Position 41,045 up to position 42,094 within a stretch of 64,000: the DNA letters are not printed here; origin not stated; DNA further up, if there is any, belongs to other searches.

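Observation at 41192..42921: Two-gene OLD-like module: small ABC-type (AAA_21) ATPase + Toprim/DUF4276-like protein, a candidate anti-phage or abortive-infection system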

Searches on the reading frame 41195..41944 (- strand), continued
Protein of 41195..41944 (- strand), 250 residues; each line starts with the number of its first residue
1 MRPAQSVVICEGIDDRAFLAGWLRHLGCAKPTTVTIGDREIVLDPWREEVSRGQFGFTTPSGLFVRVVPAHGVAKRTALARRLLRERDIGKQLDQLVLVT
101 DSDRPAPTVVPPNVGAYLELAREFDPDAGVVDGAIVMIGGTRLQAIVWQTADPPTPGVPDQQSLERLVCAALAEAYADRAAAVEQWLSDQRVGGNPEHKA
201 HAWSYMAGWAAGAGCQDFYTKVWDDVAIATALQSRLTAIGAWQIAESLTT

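Call 36: fold_search(model_id=the predicted structure, library=pdb)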
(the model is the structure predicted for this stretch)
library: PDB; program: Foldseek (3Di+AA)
matches with E <= 10: 1151; with E <= 0.001: 4
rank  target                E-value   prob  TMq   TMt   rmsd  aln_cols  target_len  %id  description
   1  2p62_A                2.0e-09  1.00  0.63  0.65   5.9       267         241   17  Crystal structure of hypothetical protein PH0156 from Pyrococcus horikoshii OT3 (released 2007-04-17)
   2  3gaa_B                4.3e-04  0.97  0.29  0.30  13.3       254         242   14  The crystal structure of the protein with unknown function from Thermoplasma acidophilum (released 2009-03-24)
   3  2wam_A                4.9e-04  0.82  0.27  0.24  16.6       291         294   12  Crystal structure of Mycobacterium tuberculosis unknown function protein Rv2714 (released 2009-10-06)
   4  2wam_C                9.3e-04  0.69  0.26  0.24  16.8       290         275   12  Crystal structure of Mycobacterium tuberculosis unknown function protein Rv2714 (released 2009-10-06)
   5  2wam_B                1.2e-03  0.80  0.27  0.24  14.1       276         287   15  Crystal structure of Mycobacterium tuberculosis unknown function protein Rv2714 (released 2009-10-06)
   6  3gaa_D                1.3e-03  0.90  0.29  0.29  13.3       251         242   13  The crystal structure of the protein with unknown function from Thermoplasma acidophilum (released 2009-03-24)
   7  3gaa_A                2.0e-03  0.75  0.24  0.25  12.7       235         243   16  The crystal structure of the protein with unknown function from Thermoplasma acidophilum (released 2009-03-24)
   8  4kn5_A                2.4e-03  0.63  0.25  0.27  16.2       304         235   13  Crystal structure of a putative methylthioadenosine nucleosidase from Weissella paramesenteroides ATCC 33313 (Target N (released 2013-05-29)
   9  2p90_A                2.6e-03  0.75  0.29  0.28  15.0       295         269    9  The crystal structure of a protein of unknown function from Corynebacterium glutamicum ATCC 13032 (released 2007-05-08)
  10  5un0_1                2.9e-03  0.63  0.24  0.25  15.1       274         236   13  Crystal Structure of Mycobacterium Tuberculosis Proteasome-assembly chaperone homologue Rv2125 (released 2017-03-01)
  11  3e35                  3.2e-03  0.66  0.25  0.24  13.2       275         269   12  Actinobacteria-specific protein of unknown function, SCO1997 (released 2009-06-23)
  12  3mnf                  3.2e-03  0.41  0.21  0.22  15.4       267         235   15  Crystal structure of PAC2 family protein from Streptomyces avermitilis MA (released 2010-05-05)
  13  4jos_B                3.6e-03  0.69  0.22  0.24  12.1       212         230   10  Crystal structure of a putative 5'-methylthioadenosine/S-adenosylhomocysteine nucleosidase from Francisella philomirag (released 2013-04-03)
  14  3iby_A                4.1e-03  0.47  0.23  0.23  16.5       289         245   11  Structure of cytosolic domain of L. pneumophila FeoB (released 2009-10-13)
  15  5y9n_A                4.6e-03  0.90  0.32  0.33  10.9       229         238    9  Crystal structure of Pyrococcus furiosus PbaA (monoclinic form), an archaeal homolog of proteasome-assembly chaperone (released 2018-01-17)
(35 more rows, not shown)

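Call 51: search_protein_representatives(alignment_id=A1)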
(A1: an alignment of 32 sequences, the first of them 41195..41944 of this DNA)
Query: 32 sequences, 254 profile positions. Proteins with E-value up to 0.001 (for the whole library): 603; up to 1e-10: 499; up to 1e-30: 334. The best 150 are listed.
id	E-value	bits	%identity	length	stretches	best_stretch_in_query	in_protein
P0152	9.3e-95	333.6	-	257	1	2-253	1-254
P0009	2.2e-93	329.1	-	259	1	3-253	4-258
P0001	1.6e-91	323.0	-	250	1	3-253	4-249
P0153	1.1e-90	320.3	-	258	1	1-252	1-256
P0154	1.3e-89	316.8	-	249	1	2-253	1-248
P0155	9.4e-89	313.9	-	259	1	3-252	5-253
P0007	6.7e-88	311.1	-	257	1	3-253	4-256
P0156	1.2e-86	307.0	-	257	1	3-253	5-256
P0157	6.6e-86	304.6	-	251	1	7-252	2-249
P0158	1.2e-84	300.4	-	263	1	2-253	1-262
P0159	1.3e-84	300.4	-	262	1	3-253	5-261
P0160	5.8e-83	295.0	-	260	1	3-254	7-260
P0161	1.3e-82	293.8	-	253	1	2-253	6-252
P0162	1.4e-82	293.7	-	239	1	2-253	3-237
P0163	1.0e-81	290.9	-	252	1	2-253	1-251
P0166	1.3e-80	287.2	-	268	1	3-243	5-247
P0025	3.6e-77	276.0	-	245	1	2-252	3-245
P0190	4.9e-75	269.0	-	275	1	3-253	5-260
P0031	5.8e-64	232.7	-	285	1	4-246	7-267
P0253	6.5e-63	229.3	-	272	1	3-253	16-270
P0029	3.9e-61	223.5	-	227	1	2-253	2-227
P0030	1.1e-59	218.6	-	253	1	1-253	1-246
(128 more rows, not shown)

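Call 52: search_protein_families(library=pfam, proteins=[L010:2972-4165:-, L010:4306-4854:-, L010:6770-9892:-, L010:9900-10424:-, L012:3080-4729:+, L046:4324-4842:+, L046:6838-8199:-, L021:1425-3488:-, L023:7863-9353:+, L004:4895-6829:+], max_evalue=0.001)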
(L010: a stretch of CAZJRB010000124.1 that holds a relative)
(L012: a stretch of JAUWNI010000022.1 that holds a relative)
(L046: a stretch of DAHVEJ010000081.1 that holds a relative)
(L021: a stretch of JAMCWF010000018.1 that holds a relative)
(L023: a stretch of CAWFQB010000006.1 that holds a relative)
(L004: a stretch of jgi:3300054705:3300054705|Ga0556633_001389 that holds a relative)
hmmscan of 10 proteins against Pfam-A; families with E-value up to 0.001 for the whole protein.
L010:2972-4165:- (397 aa): 6 families
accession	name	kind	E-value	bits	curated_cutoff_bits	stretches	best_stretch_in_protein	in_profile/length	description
PF13692.12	Glyco_trans_1_4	-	6e-34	117.8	27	1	220-358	3-142/142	Glycosyl transferases group 1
PF00534.26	Glycos_transf_1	-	2.3e-31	109.1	26.4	1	209-371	6-171/172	Glycosyl transferases group 1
PF13439.12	Glyco_transf_4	-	1.1e-18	68.3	28.5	1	31-188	7-167/170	Glycosyltransferase Family 4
PF13579.12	Glyco_trans_4_4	-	1.6e-16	61.5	29.7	1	29-186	4-158/158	Glycosyl transferase 4-like domain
PF20706.3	GT4-conflict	-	4.9e-08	32.8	26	1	230-383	226-382/385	Family 4 Glycosyltransferase in conflict systems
PF13524.12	Glyco_trans_1_2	-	3.4e-06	27.5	25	1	285-383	39-139/144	Glycosyl transferase-like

L010:4306-4854:- (182 aa): 2 families
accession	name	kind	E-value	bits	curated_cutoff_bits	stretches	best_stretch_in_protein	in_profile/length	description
PF00156.33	Pribosyltran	-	5.3e-28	97.8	26.3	1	18-165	9-158/158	Phosphoribosyl transferase domain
PF14681.12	UPRTase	-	2.9e-05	24.1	27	1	38-123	66-147/206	Uracil phosphoribosyltransferase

L010:6770-9892:- (1040 aa): 1 family
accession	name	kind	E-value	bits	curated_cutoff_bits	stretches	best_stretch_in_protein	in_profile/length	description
PF03968.19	LptD_N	-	7.4e-09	36.3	20.4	0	345-407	45-108/113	LptA/(LptD N-terminal domain) LPS transport protein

L010:9900-10424:- (174 aa): 2 families
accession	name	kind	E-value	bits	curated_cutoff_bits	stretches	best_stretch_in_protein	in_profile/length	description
PF08282.18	Hydrolase_3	-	5.3e-10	39.9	20.9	1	72-142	175-244/255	haloacid dehalogenase-like hydrolase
PF00702.32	Hydrolase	-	1.5e-07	32.5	26.4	1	46-121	107-191/191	haloacid dehalogenase-like hydrolase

L012:3080-4729:+ (549 aa): 1 family
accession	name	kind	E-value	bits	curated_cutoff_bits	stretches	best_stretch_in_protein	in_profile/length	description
PF01293.25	PEPCK_ATP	-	4.5e-208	692.1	26.5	1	34-500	2-465/465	Phosphoenolpyruvate carboxykinase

L046:4324-4842:+ (172 aa): 1 family
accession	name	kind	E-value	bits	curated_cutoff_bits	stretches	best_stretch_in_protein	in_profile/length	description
PF02469.27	Fasciclin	-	1e-23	84.3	22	1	48-168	2-123/123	Fasciclin domain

L046:6838-8199:- (453 aa): 3 families
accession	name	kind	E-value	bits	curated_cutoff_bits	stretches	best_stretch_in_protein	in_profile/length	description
PF00198.28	2-oxoacid_dh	-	1.1e-85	287.2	23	1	229-452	4-231/232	2-oxoacid dehydrogenases acyltransferase (catalytic domain)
PF00364.28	Biotin_lipoyl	-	2.2e-17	63.1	22.1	1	21-93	2-73/73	Biotin-requiring enzyme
PF02817.22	E3_binding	-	8.1e-17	61.6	23.7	1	163-197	2-36/36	e3 binding domain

L021:1425-3488:- (687 aa): 2 families
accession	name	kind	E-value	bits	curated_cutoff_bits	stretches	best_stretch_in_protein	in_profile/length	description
PF20581.3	DUF6785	-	3.6e-152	507.8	25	1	35-549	2-498/498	Family of unknown function (DUF6785)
PF20580.3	DUF6784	-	1.1e-31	109.4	26.4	1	588-683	4-98/101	Domain of unknown function (DUF6784)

L023:7863-9353:+ (496 aa): 1 family
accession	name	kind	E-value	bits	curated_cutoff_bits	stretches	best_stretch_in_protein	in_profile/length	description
PF07394.17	DUF1501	-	2.3e-96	323.8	27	1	107-493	1-388/390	Protein of unknown function (DUF1501)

L004:4895-6829:+ (644 aa): 0 families

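Call 60: find_related_loci(query=A1, collection=viral_contigs, flank=8000)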
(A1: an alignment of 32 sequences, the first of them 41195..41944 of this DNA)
Query A1 (250 aa) in viral_contigs; peptide patterns used: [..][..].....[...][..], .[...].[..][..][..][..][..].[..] (x = any residue, [..] = any of these).
31 stretches matched a pattern, but none encodes a relative of the query by tblastn (E <= 1e-3).

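Call 63: search_protein_families(library=padloc, proteins=[L004:2940-4103:+, L004:4105-4824:+, L004:4895-6829:+, L039:1866-2900:+, L041:5018-6004:+, L032:4925-5992:+], max_evalue=0.01)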
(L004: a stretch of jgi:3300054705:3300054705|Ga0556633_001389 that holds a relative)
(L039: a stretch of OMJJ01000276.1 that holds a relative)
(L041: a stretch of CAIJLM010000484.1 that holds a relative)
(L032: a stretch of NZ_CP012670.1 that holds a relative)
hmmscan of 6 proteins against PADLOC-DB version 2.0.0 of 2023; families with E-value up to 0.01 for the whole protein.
L004:2940-4103:+ (387 aa): 115 families (the best 25 are shown)
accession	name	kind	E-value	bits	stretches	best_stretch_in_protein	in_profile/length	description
PDLC04541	PDC-M25A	-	2e-149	495.8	1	10-385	2-374/380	-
PDLC04178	HEC-01A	-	9.6e-28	95.3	1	7-346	6-353/399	-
PDLC04392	PDC-M07A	-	2.2e-26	90.9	2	158-353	180-383/432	-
PDLC04389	PDC-M07A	-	2.6e-26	90.6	2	171-374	198-424/443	-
PDLC04393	PDC-M07A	-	1e-25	88.7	2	157-351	181-383/435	-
PDLC04183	HEC-01A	-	1.7e-25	87.9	2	157-326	176-353/402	-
PDLC04182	HEC-01A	-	3e-25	87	2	163-346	186-372/406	-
PDLC04175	HEC-01A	-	2.7e-23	80.6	1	9-325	5-316/363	-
PDLC04177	HEC-01A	-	1.5e-22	78.2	2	135-335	147-352/393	-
PDLC04391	PDC-M07A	-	1.8e-22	77.9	2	129-361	141-389/412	-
PDLC02980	AriA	-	5.2e-22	77.2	2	220-322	220-304/304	-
PDLC04180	HEC-01A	-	6.1e-20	69.7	1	8-358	1-355/382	-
PDLC04176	HEC-01A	-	1e-19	69.1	1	8-344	1-339/371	-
PDLC04184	HEC-01A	-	2.9e-19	67.4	2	149-334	197-406/464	-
PDLC04144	HEC-01B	-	1e-18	65.7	2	8-88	1-81/395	-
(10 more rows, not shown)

L004:4105-4824:+ (239 aa): 5 families
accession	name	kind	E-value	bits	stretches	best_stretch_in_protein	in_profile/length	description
PDLC04546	PDC-M25B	-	1.7e-94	314.2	1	1-239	1-241/248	-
PDLC04544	PDC-M25B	-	1.9e-73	245.4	1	1-239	1-237/246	-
PDLC04545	PDC-M25B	-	8e-67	223.2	1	1-238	1-225/229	-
PDLC04542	PDC-M25B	-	2e-25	87.7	1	6-238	7-223/245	-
PDLC04543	PDC-M25B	-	7e-07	27.1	1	142-214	136-206/241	-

L004:4895-6829:+ (644 aa): 0 families

L039:1866-2900:+ (344 aa): 114 families (the best 25 are shown)
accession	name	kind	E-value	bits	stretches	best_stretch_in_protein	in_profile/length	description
PDLC02336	AbiLi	-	6.2e-25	86.5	1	1-334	1-331/340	AbiLi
PDLC04608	PDC-M38A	-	9e-25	86.1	2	212-316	234-338/367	-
PDLC02979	AriA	-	2e-21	75.2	2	182-294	264-373/373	-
PDLC03878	NsnB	-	8.4e-21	73.1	1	1-301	1-288/345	-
PDLC04177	HEC-01A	-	5.4e-19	66.5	2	170-297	220-343/393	-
PDLC04611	PDC-M38A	-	1.7e-18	65.3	2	174-295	202-331/383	-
PDLC04607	PDC-M38A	-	6.7e-17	59.1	1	3-316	385-689/715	-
PDLC04609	PDC-M38A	-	7.2e-17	59.6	2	198-309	225-335/371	-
PDLC02980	AriA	-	1.7e-16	59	2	155-295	168-304/304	-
PDLC04182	HEC-01A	-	1.6e-15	55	2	181-297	235-354/406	-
PDLC04135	mad3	-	1.1e-14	52.7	1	3-299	3-331/374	mads_3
PDLC04178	HEC-01A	-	1.1e-14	52.3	2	2-43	9-49/399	-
PDLC04176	HEC-01A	-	2.7e-14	51.3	2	2-49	3-50/371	-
PDLC02981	AriAB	-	3.5e-14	50.4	2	2-44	3-45/694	-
PDLC04175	HEC-01A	-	3.8e-14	50.5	2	177-297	192-315/363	-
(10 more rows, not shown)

L041:5018-6004:+ (328 aa): 111 families (the best 25 are shown)
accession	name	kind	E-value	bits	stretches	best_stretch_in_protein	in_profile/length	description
PDLC04608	PDC-M38A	-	3.7e-28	97.2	2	210-328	247-366/367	-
PDLC04611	PDC-M38A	-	4.6e-24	83.6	2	206-294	257-346/383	-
PDLC02336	AbiLi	-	7.6e-24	82.9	2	198-316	212-329/340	AbiLi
PDLC02979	AriA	-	2.6e-22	78.1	2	179-278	265-373/373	-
PDLC04607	PDC-M38A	-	2.5e-20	70.4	2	179-328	567-714/715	-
PDLC03878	NsnB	-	2.6e-20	71.5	2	173-281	171-284/345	-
PDLC04609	PDC-M38A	-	4.1e-20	70.3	2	185-328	225-371/371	-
PDLC02980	AriA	-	1.6e-15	55.9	2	217-279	240-304/304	-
PDLC04182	HEC-01A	-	4.1e-14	50.4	2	2-42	4-51/406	-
PDLC04178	HEC-01A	-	4.4e-14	50.3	2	2-43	9-49/399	-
PDLC04393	PDC-M07A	-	2.2e-13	48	2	1-43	1-42/435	-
PDLC04392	PDC-M07A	-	1e-12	45.8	2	1-43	1-42/432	-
PDLC04177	HEC-01A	-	2.7e-12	44.4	2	236-283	299-345/393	-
PDLC02981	AriAB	-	6.3e-12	43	1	2-42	3-43/694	-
PDLC04179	HEC-01A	-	1.8e-11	41.8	2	230-280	356-407/459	-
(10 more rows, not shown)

L032:4925-5992:+ (356 aa): 103 families (the best 25 are shown)
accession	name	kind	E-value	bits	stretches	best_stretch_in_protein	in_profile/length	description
PDLC03878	NsnB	-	2.2e-19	68.4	2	202-317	172-291/345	-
PDLC02980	AriA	-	2.4e-19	68.4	2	236-308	230-304/304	-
PDLC02979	AriA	-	1.1e-18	66.2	2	235-305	291-371/373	-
PDLC04178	HEC-01A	-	5.5e-18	63.2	2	2-66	9-71/399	-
PDLC04176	HEC-01A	-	1.1e-17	62.4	2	198-307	206-321/371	-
PDLC04135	mad3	-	1e-16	59.4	2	232-309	251-329/374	mads_3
PDLC04608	PDC-M38A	-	6.4e-16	57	2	236-356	244-366/367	-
PDLC02981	AriAB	-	6e-15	52.9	2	2-42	3-43/694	-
PDLC02336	AbiLi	-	6.2e-15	53.6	2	1-54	1-54/340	AbiLi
PDLC04182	HEC-01A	-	6.2e-15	53.1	2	2-42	4-51/406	-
PDLC02358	Old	-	2.2e-14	51.2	2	2-42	4-43/578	Old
PDLC04177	HEC-01A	-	3.9e-13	47.2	2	202-312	234-345/393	-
PDLC00094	GajA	-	4.5e-13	46.5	2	2-45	3-45/569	AAA ATPase domain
PDLC04144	HEC-01B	-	2.9e-12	44.4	2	202-310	232-344/395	-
PDLC04611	PDC-M38A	-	3.2e-12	44.7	1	1-49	1-49/383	-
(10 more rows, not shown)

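Call 75: search_solved_structures(query=P0015, max_evalue=10, show_alignments=2)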
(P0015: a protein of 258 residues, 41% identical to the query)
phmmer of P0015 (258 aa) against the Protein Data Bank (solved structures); distinct sequences matched with E-value up to 10: 2.
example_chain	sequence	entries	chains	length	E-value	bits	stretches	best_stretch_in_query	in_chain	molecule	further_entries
5wq8_A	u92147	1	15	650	1.6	11.8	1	36-132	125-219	Type II secretion system protein D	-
5wq9_A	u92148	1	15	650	1.6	11.8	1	36-132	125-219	Type II secretion system protein D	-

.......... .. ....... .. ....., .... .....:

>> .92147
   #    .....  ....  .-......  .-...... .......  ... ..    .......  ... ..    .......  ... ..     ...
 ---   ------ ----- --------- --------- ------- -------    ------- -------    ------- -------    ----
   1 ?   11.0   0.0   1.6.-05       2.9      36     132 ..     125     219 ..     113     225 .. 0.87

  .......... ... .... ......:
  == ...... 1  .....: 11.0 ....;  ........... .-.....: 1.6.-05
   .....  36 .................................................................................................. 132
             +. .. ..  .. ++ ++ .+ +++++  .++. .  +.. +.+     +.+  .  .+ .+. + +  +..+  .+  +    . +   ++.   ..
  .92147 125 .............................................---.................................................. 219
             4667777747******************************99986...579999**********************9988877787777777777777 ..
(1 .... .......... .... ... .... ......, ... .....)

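Call 76: search_protein_families(library=pfam, proteins=[P0015, P0031, P0030, P0025, P0009, P0152, P0153, P0166, P0190, P0253], max_evalue=1)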
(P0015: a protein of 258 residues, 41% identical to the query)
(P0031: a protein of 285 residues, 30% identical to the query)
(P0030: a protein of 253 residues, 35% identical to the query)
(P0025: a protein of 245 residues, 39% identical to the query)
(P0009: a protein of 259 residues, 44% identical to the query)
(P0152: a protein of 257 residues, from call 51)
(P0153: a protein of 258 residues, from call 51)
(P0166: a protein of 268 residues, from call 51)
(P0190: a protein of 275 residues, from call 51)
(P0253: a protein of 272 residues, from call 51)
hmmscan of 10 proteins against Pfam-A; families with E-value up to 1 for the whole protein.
P0015 (258 aa): 1 family
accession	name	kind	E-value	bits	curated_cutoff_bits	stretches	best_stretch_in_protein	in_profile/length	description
PF11536.14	DUF3226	-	1.7e-06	28.4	27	1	6-165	2-121/208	Protein of unknown function (DUF3226)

P0031 (285 aa): 0 families

P0030 (253 aa): 1 family
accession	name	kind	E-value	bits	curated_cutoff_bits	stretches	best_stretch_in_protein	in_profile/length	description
PF11536.14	DUF3226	-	0.26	11.5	27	1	5-91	2-69/208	Protein of unknown function (DUF3226)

P0025 (245 aa): 1 family
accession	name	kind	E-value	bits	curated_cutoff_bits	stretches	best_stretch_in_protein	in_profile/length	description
PF06939.16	DUF1286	-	0.091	13.5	25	1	17-56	36-75/112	Protein of unknown function (DUF1286)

P0009 (259 aa): 1 family
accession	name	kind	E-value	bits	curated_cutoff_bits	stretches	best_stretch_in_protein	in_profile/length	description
PF11536.14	DUF3226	-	0.3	11.3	27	1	6-108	2-70/208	Protein of unknown function (DUF3226)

P0152 (257 aa): 1 family
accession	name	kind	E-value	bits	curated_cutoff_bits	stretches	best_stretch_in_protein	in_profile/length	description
PF11536.14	DUF3226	-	0.0032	17.7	27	1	4-153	2-112/208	Protein of unknown function (DUF3226)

P0153 (258 aa): 1 family
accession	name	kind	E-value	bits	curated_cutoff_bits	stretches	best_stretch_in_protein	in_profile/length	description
PF11536.14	DUF3226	-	9.5e-05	22.7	27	1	5-164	2-121/208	Protein of unknown function (DUF3226)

P0166 (268 aa): 1 family
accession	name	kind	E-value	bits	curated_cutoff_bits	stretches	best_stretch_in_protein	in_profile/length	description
PF11536.14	DUF3226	-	0.0023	18.2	27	1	7-157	2-117/208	Protein of unknown function (DUF3226)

P0190 (275 aa): 2 families
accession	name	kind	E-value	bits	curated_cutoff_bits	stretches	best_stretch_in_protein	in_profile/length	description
PF20469.4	OLD-like_TOPRIM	-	0.01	16.8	23.2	1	5-35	3-33/67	Overcoming lysogenization defect protein-like, TOPRIM domain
PF11536.14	DUF3226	-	0.032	14.5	27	1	7-135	2-88/208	Protein of unknown function (DUF3226)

P0253 (272 aa): 0 families

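Call 88: search_dna_similar(query=window:41195-41944:-, collection=plasmids, mode=protein, max_evalue=0.001, max_rows=15)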
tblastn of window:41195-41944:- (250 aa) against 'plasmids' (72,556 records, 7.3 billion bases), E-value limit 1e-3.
No match.

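Call 89: search_dna_similar(query=window:41195-41944:-, collection=phages, mode=protein, max_evalue=0.001, max_rows=15)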
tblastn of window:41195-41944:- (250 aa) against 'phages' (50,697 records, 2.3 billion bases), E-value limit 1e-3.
No match.
